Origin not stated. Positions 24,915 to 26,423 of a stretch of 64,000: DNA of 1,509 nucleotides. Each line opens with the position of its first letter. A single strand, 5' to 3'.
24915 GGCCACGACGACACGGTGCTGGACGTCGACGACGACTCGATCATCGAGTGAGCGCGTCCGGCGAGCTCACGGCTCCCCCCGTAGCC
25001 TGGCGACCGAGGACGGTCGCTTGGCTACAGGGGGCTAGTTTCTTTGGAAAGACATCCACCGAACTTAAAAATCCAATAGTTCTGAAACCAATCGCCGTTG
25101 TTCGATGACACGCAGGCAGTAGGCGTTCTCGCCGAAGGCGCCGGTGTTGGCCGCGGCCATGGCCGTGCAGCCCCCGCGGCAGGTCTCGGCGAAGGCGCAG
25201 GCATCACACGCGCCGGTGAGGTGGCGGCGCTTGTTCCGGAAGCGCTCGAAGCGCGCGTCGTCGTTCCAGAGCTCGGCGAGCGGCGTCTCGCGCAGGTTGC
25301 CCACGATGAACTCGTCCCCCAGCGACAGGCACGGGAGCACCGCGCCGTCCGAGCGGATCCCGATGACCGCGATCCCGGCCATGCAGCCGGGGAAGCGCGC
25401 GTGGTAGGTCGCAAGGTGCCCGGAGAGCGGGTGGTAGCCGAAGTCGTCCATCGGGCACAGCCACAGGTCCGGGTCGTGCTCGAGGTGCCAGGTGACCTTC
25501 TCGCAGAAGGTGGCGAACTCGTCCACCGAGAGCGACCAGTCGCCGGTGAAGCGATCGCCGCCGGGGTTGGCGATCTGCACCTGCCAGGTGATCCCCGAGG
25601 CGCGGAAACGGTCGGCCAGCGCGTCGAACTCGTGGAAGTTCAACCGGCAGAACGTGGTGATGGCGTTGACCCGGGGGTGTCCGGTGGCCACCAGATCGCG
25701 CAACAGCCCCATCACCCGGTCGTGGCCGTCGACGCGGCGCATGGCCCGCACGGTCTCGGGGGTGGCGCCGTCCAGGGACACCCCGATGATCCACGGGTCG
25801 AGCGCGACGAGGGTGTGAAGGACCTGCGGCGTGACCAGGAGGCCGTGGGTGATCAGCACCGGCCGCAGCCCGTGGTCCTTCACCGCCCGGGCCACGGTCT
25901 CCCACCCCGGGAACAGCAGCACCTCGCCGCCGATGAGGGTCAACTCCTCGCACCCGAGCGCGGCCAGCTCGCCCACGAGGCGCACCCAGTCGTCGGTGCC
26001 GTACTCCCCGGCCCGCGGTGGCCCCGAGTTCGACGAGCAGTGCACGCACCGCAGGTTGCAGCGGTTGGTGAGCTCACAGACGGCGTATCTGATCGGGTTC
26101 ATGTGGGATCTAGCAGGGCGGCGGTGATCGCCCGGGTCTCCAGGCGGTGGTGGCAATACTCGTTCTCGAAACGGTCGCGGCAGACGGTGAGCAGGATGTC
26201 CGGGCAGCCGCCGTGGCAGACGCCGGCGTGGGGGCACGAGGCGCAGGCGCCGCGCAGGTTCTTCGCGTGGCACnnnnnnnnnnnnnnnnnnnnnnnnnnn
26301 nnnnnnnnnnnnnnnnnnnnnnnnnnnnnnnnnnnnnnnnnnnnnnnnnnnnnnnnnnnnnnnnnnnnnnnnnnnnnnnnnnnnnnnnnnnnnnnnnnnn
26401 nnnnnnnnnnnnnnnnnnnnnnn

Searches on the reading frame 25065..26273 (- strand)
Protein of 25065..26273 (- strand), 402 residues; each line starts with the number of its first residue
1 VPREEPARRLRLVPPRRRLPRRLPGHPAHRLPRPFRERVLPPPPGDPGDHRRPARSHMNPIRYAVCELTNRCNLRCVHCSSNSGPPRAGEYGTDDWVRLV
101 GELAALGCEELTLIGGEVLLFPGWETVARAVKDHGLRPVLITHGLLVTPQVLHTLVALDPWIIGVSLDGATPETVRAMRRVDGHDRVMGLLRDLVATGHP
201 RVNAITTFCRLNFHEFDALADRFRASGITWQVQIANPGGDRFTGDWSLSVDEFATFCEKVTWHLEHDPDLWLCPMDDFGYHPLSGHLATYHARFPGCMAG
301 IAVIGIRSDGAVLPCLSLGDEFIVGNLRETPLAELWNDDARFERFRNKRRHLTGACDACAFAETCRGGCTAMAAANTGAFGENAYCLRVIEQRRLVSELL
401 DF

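Call 5: search_protein_families(library=pfam, proteins=[window:25065-26273:-], max_evalue=0.01)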
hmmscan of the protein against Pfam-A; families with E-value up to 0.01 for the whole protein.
window:25065-26273:- (402 aa): 2 families
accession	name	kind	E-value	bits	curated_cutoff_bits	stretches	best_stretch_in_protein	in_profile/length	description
PF04055.27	Radical_SAM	-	5.4e-21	75.9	29.5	1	67-221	2-164/166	Radical SAM superfamily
PF13186.11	SPASM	-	1.8e-12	47.8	21.5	1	297-359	1-66/67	Iron-sulfur cluster-binding domain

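Call 7: search_protein_families(library=ncbifam, proteins=[window:25065-26273:-], max_evalue=0.01)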
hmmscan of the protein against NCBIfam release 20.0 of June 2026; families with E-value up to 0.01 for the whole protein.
window:25065-26273:- (402 aa): 57 families (the best 25 are shown)
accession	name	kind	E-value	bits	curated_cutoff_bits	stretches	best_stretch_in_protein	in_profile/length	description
TIGR04103.1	rSAM_nif11_3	equivalog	8.3e-41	139.9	725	1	61-390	4-347/412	nif11-class peptide radical SAM maturase 3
TIGR03913.1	rad_SAM_trio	equivalog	1.8e-38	132.2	591.75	1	63-391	20-358/477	GDL motif peptide-associated radical SAM/SPASM maturase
TIGR04545.1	rSAM_ahbD_hemeb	equivalog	2.6e-35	122.5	500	2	66-232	4-172/339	heme b synthase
TIGR03962.1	mycofact_rSAM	equivalog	2.5e-31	109.1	265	1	65-372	15-316/339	mycofactocin radical SAM maturase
TIGR04055.1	rSAM_NirJ2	equivalog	7.3e-31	107.9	500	1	68-387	6-323/326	putative heme d1 biosynthesis radical SAM protein NirJ2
TIGR04133.1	rSAM_w_lipo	hypoth_equivalog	1.5e-27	96.4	425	1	55-372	17-334/350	TIGR04133 family radical SAM/SPASM protein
TIGR04251.1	SCM_rSAM_ScmF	equivalog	4.2e-27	95.5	400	1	61-386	3-339/353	SynChlorMet cassette radical SAM/SPASM protein ScmF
TIGR04546.1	rSAM_ahbC_deAc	equivalog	2.9e-25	88.9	650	2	65-216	42-193/390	12,18-didecarboxysiroheme deacetylase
TIGR04303.1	GeoRSP_rSAM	equivalog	4.4e-24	85.6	400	1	68-381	11-318/325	GeoRSP system radical SAM/SPASM protein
TIGR04051.1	rSAM_NirJ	equivalog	2e-23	82.9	515.45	2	66-224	6-164/354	heme d1 biosynthesis radical SAM protein NirJ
TIGR04250.1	SCM_rSAM_ScmE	equivalog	2.4e-23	82.6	400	2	66-220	7-162/358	SynChlorMet cassette radical SAM/SPASM protein ScmE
NF045574.1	sacti_mat_StsB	exception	6.9e-23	81.2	625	1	56-385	89-411/466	StsB family radical SAM/SPASM domain sactipeptide maturase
TIGR04347.1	pseudo_SAM_Halo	equivalog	7e-23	81.5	525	2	64-182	40-158/390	TIGR04347 family pseudo-SAM/SPASM protein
TIGR04053.2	TIGR04053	equivalog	7.7e-23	81.3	395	2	64-232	10-183/366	TIGR04053 family radical SAM/SPASM domain-containing protein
TIGR04054.1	rSAM_NirJ1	equivalog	8.7e-23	80.6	650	2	65-221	39-195/387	putative heme d1 biosynthesis radical SAM protein NirJ1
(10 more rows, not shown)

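Call 40: search_solved_structures(query=window:25068-26102:-, max_evalue=0.00001)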
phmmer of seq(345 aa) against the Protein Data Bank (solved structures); distinct sequences matched with E-value up to 0.00001: 4.
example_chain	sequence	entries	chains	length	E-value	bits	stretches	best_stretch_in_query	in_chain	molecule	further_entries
6c8v_A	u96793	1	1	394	1.5e-12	50.4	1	8-143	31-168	Coenzyme PQQ synthesis protein E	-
6efn_A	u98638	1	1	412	1.6e-12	50.4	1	8-279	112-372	Sporulation killing factor maturation protein SkfB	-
5v1q_A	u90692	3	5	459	3.7e-08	36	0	233-314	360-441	Radical SAM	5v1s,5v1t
5wgg_A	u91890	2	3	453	1.6e-06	30.6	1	8-315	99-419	Radical SAM domain protein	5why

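Call 72: search_protein_families(library=padloc, proteins=[window:25065-26102:-], max_evalue=0.01)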
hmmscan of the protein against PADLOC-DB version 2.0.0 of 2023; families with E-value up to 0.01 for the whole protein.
window:25065-26102:- (345 aa): 3 families
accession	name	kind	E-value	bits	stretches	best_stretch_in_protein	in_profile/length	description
PDLC02903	pVip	-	3.6e-14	50.8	1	11-201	6-191/257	Viperins not associated with kinases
PDLC02904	pVip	-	1.9e-12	45.3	1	11-167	9-166/262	Viperins associated with kinases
PDLC02905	pVip-kinase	-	1.9e-05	22.1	1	11-117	188-298/474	Viperin-kinase fusion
